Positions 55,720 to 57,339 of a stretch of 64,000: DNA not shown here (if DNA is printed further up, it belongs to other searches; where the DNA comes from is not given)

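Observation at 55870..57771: Tail fibre combining SGNH esterase blocks with plant-type LRR-like repeats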

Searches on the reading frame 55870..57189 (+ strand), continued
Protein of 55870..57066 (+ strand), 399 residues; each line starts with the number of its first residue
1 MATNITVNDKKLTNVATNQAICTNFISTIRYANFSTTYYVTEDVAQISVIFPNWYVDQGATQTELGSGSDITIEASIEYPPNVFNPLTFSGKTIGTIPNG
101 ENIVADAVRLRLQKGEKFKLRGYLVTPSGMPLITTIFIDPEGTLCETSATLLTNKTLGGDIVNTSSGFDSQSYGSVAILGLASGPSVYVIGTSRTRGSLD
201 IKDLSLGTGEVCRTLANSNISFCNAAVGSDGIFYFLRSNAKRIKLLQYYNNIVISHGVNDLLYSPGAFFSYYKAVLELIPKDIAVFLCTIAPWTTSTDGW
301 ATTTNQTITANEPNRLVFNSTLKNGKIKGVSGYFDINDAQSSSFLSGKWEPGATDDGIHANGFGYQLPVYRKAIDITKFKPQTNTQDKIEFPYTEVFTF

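Call 86: search_solved_structures(query=A5, max_evalue=1, show_alignments=4)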
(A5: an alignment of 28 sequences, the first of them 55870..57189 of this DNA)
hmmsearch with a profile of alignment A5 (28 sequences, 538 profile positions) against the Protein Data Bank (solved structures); distinct sequences matched with E-value up to 1: 11.
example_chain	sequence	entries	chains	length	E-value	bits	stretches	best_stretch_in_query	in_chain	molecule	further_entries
9kr0_A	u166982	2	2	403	7.4e-14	54.5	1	124-415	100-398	SGNH/GDSL hydrolase family protein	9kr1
9kqz_A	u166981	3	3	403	2.1e-12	49.7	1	124-415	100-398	SGNH/GDSL hydrolase family protein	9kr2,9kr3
7tog_A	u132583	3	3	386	7e-07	31.5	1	122-421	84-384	SGNH hydrolase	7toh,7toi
1yzf_A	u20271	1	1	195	0.00018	23.5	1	224-327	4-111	lipase/acylhydrolase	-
4ppy_A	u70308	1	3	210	0.0057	18.5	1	255-411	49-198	Putative acylhydrolase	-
9hi4_C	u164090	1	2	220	0.012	17.5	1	256-411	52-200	FI6-focused design_03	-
4iyj_A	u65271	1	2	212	0.019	16.8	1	256-410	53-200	GDSL-like protein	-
9hi5_A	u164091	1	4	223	0.02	16.8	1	256-411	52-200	GDSL-like protein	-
4hf7_A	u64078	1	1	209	0.028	16.3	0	390-411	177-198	Putative acylhydrolase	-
3p94_A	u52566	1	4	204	0.089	14.6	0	351-411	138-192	GDSL-like Lipase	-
9hi6_A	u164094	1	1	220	0.11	14.3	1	256-411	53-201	FI6-focused design_04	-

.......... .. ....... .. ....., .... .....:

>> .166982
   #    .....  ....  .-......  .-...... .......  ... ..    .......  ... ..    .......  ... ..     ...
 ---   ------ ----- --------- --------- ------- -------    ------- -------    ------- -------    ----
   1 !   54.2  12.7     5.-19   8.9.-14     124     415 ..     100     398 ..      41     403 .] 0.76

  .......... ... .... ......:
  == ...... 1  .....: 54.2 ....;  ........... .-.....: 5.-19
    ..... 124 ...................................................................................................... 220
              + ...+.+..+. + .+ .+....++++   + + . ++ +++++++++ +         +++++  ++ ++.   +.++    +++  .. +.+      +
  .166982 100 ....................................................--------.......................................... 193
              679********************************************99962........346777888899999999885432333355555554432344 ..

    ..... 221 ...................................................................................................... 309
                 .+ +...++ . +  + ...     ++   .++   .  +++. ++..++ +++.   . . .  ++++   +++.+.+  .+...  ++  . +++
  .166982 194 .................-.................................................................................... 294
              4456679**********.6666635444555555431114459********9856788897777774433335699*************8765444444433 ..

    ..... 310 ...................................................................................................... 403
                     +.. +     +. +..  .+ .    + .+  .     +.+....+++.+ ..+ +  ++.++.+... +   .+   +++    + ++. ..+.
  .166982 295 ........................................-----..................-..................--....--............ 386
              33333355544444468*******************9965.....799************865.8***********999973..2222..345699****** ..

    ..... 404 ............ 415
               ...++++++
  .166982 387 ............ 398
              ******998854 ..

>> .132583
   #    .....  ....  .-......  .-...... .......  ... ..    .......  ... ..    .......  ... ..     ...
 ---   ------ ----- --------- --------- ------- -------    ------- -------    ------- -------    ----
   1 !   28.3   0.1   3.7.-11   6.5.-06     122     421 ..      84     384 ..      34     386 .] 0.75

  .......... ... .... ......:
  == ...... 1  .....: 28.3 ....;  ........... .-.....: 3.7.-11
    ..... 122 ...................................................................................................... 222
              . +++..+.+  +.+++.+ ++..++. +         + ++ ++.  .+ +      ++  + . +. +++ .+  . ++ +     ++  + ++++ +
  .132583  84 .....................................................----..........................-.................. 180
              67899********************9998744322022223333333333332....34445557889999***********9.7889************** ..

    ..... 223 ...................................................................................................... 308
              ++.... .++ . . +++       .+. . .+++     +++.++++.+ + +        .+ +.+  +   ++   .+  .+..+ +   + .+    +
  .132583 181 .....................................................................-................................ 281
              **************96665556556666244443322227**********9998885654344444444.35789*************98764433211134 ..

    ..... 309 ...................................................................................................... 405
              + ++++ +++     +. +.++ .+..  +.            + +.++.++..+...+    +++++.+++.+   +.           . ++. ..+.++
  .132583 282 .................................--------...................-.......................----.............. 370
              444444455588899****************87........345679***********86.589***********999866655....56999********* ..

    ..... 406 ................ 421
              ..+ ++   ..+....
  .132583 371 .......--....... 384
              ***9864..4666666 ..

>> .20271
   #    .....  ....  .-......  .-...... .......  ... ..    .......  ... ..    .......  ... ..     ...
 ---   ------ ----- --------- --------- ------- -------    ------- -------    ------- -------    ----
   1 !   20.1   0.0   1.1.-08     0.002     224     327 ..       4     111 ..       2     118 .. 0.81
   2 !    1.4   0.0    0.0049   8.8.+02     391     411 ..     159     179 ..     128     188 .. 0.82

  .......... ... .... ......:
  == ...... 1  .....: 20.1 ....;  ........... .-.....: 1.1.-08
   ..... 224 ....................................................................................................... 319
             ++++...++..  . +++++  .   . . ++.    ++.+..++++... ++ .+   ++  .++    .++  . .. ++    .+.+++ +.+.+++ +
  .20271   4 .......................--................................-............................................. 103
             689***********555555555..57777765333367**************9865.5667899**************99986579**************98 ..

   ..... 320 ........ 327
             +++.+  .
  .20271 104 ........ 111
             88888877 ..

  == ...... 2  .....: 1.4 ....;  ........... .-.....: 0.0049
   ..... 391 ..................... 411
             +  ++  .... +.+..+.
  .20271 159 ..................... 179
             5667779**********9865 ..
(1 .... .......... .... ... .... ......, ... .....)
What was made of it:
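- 56440..56448 (+): SGNH block I, G191-T192-S193 (predicted nucleophile S193). The 9kqz chain carries GDA at this position (call 86).
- On SGNH hydrolase superfamily: They align with GDS of 9kr0 and GNS of PbeAcXE, and the 9kqz chain has Ala at this Ser (call 86). The block aligns to D..H of the solved enzymes (call 86).
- Closest known: FjoAcXE-like carbohydrate esterases. Same: Profile E 7e-7 to 7e-14 (call 86).
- Closest known: FjoAcXE-like carbohydrate esterases. Different: The AcXE substrate-binding Arg139 falls in a variable loop of this family (call 86).
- Checked: Family profile against the solved esterase 9kr0 E 7e-14 (call 86).
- Family profile against 9kr0 E 7e-14 and 7tog E 7e-7, with blocks I, III and V aligned (call 86).
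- Tried and rejected: The profile alignment places them at different positions (call 86).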
